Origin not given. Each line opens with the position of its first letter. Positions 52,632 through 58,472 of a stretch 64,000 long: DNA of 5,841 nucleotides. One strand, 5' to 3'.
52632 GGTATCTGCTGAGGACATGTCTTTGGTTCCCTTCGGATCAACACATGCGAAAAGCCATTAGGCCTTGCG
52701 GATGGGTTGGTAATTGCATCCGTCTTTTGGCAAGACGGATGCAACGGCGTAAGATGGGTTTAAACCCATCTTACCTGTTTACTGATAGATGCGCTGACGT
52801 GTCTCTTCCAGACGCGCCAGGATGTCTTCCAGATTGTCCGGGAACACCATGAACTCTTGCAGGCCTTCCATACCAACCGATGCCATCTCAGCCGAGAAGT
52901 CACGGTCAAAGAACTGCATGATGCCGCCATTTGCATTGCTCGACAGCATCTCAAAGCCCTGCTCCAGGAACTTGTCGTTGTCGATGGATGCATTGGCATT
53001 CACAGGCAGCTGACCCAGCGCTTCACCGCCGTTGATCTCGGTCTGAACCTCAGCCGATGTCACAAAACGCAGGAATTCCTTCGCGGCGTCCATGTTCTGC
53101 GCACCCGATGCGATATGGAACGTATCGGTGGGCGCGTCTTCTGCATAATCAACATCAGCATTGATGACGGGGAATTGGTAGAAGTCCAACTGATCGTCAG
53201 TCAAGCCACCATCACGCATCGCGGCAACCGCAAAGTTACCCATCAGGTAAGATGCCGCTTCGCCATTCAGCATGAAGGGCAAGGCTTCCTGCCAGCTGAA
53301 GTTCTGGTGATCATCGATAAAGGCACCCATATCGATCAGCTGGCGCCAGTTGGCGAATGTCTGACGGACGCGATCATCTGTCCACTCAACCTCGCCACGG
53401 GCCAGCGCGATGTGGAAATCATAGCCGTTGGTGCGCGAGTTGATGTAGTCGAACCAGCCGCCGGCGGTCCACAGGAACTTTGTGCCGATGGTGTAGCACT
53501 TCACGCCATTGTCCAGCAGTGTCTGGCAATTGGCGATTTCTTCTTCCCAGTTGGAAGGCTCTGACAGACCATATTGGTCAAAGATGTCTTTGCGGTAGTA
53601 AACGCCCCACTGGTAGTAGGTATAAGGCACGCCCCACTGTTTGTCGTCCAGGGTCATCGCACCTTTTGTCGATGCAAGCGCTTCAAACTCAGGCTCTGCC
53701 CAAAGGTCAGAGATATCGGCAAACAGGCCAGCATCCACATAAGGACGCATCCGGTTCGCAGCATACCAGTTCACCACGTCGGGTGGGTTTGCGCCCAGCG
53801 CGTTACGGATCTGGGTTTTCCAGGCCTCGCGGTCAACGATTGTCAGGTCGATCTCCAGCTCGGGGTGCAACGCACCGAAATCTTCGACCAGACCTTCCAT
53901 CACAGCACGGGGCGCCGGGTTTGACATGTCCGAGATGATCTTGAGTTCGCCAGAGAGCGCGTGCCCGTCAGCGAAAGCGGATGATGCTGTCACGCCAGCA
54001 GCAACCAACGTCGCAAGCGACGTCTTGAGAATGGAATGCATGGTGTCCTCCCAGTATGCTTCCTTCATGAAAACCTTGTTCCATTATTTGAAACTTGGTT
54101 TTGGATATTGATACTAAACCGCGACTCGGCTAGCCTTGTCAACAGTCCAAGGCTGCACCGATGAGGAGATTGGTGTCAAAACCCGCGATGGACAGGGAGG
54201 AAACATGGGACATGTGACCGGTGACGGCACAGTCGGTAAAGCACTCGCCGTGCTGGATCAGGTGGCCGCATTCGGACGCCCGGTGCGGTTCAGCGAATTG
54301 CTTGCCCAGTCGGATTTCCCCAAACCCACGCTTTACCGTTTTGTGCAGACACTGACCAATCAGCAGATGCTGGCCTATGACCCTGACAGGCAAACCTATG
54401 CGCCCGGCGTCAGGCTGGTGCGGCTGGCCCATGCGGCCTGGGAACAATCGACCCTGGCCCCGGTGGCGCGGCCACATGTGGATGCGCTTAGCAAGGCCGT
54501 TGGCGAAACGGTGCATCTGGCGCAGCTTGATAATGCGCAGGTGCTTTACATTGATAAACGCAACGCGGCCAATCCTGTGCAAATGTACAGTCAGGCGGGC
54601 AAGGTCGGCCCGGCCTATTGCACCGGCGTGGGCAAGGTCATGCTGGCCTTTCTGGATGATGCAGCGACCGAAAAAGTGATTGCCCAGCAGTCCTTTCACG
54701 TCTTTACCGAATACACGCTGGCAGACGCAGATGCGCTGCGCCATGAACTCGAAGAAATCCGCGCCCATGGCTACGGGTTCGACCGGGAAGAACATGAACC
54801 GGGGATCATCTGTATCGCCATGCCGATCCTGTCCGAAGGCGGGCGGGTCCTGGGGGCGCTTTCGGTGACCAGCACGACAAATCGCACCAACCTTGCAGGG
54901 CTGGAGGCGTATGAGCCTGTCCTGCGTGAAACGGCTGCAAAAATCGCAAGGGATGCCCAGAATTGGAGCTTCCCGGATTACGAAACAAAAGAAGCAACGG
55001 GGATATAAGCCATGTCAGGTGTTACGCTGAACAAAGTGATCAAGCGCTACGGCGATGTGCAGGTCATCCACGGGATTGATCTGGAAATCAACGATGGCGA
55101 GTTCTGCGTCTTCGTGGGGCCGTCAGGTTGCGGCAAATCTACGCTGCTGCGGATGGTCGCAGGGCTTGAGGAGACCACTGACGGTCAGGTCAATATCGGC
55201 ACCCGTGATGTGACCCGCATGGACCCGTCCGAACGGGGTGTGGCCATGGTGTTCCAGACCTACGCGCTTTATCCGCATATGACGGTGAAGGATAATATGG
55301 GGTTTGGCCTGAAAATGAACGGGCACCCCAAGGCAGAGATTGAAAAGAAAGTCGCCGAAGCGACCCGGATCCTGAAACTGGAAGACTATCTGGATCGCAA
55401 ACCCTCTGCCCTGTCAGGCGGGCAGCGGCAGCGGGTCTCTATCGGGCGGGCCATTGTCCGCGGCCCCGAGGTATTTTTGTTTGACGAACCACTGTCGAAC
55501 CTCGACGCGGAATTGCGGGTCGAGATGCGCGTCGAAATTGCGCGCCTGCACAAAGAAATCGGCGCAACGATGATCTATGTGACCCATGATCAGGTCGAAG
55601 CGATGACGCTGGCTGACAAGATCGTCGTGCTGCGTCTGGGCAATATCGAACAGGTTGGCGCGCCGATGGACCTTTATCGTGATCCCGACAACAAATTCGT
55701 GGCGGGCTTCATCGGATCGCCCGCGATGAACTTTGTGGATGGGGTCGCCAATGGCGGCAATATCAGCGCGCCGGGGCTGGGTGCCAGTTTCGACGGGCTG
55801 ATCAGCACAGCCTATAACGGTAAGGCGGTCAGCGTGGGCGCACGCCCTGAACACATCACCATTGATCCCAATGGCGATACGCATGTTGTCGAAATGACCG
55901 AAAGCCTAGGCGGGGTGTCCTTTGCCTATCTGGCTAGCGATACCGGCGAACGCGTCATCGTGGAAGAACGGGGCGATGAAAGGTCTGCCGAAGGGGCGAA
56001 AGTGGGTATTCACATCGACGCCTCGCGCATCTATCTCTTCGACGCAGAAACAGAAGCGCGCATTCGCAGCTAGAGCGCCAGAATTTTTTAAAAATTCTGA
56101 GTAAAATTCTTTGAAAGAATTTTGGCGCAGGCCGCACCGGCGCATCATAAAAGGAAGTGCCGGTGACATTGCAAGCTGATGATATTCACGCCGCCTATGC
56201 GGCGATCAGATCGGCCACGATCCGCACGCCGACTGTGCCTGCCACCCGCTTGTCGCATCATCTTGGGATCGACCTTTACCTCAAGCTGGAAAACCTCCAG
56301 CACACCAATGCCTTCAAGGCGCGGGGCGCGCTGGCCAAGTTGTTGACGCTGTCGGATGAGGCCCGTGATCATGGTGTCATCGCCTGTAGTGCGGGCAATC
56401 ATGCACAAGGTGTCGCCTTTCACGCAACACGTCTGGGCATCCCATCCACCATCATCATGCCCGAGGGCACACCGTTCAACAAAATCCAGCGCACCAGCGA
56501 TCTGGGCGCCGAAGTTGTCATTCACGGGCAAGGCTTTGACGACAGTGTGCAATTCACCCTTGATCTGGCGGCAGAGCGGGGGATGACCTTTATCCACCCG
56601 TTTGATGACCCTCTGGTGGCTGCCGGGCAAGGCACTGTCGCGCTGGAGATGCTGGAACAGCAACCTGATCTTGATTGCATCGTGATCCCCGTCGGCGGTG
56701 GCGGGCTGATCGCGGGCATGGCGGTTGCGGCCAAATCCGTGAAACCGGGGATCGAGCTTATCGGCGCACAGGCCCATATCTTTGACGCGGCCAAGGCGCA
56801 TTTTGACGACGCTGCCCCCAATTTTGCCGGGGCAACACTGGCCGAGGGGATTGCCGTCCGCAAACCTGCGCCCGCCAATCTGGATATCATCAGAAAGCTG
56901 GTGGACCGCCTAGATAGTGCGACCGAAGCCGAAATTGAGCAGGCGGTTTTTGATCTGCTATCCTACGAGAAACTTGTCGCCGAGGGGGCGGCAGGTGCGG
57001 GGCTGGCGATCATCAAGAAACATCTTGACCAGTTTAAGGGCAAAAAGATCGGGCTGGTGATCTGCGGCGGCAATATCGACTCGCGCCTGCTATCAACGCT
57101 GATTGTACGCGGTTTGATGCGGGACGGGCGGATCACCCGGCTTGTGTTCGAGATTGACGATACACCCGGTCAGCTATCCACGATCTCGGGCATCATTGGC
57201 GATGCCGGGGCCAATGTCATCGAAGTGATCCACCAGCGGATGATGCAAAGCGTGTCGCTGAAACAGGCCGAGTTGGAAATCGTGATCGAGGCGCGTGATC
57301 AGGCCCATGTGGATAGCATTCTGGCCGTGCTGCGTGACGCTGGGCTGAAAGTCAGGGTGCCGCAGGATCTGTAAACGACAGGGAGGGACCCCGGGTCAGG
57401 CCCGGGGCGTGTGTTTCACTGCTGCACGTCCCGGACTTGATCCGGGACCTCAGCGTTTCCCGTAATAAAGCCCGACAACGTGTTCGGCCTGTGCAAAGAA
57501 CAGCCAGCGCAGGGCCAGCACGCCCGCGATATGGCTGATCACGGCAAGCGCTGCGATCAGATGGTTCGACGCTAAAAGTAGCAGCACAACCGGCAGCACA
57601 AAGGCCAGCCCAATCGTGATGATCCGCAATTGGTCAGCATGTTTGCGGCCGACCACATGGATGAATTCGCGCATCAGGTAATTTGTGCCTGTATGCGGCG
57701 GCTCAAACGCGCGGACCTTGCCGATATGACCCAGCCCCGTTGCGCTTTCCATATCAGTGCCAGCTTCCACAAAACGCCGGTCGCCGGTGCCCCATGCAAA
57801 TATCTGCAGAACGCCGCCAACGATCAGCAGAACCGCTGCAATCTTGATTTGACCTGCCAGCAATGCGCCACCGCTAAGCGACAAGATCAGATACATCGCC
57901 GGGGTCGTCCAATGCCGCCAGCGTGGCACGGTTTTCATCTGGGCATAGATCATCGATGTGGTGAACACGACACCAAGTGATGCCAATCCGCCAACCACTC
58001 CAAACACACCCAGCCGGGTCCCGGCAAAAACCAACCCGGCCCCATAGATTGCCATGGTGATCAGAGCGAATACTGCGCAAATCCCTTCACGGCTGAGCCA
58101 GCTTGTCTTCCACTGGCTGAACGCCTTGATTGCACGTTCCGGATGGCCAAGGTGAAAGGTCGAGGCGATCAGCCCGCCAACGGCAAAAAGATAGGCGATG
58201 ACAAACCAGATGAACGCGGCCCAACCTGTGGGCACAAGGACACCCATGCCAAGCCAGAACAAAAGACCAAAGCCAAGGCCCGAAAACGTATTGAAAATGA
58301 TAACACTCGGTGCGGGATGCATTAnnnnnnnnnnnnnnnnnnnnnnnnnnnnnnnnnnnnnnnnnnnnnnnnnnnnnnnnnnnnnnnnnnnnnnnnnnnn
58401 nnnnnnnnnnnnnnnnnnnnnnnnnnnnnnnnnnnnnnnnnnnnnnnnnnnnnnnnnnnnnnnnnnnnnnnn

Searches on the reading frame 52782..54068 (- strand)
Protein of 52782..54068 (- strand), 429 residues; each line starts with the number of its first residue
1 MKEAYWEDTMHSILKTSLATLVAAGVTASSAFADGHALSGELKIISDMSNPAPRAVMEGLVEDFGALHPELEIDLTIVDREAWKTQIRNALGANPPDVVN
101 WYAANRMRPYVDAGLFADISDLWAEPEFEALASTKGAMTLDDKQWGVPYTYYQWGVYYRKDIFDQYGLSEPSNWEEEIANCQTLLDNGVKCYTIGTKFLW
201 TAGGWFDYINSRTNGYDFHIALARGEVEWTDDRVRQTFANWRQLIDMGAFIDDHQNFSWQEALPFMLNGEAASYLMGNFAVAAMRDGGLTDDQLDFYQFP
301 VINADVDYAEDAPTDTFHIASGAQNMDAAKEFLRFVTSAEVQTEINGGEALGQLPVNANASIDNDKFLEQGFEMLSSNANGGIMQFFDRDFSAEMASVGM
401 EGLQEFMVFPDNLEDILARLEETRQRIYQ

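Call 63: search_protein_families(library=pfam, proteins=[window:52782-54068:-], max_evalue=0.001)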
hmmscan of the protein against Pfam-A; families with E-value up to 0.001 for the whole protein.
window:52782-54068:- (429 aa): 3 families
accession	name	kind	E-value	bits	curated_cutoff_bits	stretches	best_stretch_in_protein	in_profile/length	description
PF01547.30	SBP_bac_1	-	7.4e-36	125.1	26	1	56-342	9-306/307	Bacterial extracellular solute-binding protein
PF13416.11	SBP_bac_8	-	9.4e-19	68.7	27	1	62-361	4-266/279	Bacterial extracellular solute-binding protein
PF13531.11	SBP_bac_11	-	0.00012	22.4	25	0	49-132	5-84/227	Bacterial extracellular solute-binding protein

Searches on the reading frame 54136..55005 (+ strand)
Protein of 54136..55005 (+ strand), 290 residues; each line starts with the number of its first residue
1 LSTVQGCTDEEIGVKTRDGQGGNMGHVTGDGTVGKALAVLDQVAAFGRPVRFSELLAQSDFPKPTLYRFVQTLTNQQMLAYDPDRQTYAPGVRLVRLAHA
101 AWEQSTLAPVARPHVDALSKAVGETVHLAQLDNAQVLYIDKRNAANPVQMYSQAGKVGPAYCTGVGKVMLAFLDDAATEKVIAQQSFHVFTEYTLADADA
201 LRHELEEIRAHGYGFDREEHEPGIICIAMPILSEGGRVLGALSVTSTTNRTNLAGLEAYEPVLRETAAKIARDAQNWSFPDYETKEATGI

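Call 63: search_protein_families(library=pfam, proteins=[window:54136-55005:+], max_evalue=0.001)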
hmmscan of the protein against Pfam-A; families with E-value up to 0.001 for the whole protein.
window:54136-55005:+ (290 aa): 2 families
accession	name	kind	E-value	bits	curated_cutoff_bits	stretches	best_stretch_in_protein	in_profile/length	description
PF01614.24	IclR_C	-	1.9e-46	158.3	24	1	103-271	5-173/174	Bacterial transcriptional regulator IclR C-terminal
PF09339.16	HTH_IclR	-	7.2e-10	38.9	22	1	32-83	1-52/52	IclR helix-turn-helix domain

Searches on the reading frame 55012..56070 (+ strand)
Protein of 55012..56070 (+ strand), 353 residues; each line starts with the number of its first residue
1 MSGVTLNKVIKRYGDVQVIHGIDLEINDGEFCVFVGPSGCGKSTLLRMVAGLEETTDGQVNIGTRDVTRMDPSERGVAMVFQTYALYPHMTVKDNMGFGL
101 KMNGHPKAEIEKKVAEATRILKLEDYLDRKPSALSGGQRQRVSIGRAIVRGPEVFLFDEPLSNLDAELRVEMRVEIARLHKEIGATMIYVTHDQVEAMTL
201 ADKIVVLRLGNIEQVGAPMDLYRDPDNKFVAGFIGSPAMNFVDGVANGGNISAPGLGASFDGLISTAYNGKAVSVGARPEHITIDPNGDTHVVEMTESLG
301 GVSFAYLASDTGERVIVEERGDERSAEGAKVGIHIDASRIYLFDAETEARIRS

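Call 63: search_protein_families(library=pfam, proteins=[window:55012-56070:+], max_evalue=0.001)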
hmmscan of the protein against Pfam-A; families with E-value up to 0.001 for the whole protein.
window:55012-56070:+ (353 aa): 5 families
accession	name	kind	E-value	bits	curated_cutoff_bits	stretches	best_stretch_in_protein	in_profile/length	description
PF00005.33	ABC_tran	-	1.1e-33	117.1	25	1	20-161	2-136/137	ABC transporter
PF17912.7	OB_MalK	-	6e-09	37.1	27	1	235-282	1-53/53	MalK OB fold domain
PF08402.16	TOBE_2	-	1.4e-06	28.8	21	1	275-343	1-76/76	TOBE domain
PF03193.22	RsgA_GTPase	-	0.00064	20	30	0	25-56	103-133/174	RsgA GTPase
PF02463.25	SMC_N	-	0.00074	19.5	40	0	29-204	24-208/220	RecF/RecN/SMC N terminal domain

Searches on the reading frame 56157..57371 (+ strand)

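Call 63: search_protein_families(library=pfam, proteins=[window:56157-57371:+], max_evalue=0.001)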
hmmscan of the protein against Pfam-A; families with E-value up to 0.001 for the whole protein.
window:56157-57371:+ (405 aa): 2 families
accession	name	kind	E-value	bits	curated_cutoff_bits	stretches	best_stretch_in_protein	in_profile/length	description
PF00291.31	PALP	-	5.2e-73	246.4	35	1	20-304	4-295/295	Pyridoxal-phosphate dependent enzyme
PF01842.31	ACT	-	1.6e-05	25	27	1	328-395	2-64/66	ACT domain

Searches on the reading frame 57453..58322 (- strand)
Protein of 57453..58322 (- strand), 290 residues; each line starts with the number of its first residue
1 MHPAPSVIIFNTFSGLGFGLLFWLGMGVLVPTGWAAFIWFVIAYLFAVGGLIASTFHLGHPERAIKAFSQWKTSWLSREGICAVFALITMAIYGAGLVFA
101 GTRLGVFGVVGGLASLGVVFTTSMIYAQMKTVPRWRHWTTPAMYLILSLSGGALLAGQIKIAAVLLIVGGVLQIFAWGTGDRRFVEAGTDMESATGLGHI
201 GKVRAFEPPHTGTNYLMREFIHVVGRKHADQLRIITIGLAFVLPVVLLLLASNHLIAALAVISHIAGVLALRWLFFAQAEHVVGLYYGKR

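Call 9: search_protein_families(library=ncbifam, proteins=[window:57453-58322:-], max_evalue=0.01)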
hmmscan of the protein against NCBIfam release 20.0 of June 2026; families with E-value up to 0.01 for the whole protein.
window:57453-58322:- (290 aa): 0 families

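Call 10: search_protein_families(library=pfam, proteins=[window:57453-58322:-], max_evalue=0.1)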
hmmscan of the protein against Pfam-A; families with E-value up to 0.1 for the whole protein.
window:57453-58322:- (290 aa): 1 family
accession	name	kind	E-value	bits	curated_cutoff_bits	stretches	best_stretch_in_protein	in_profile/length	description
PF04976.17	DmsC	-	4.7e-10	39.8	22.3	1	39-165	47-174/275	DMSO reductase anchor subunit (DmsC)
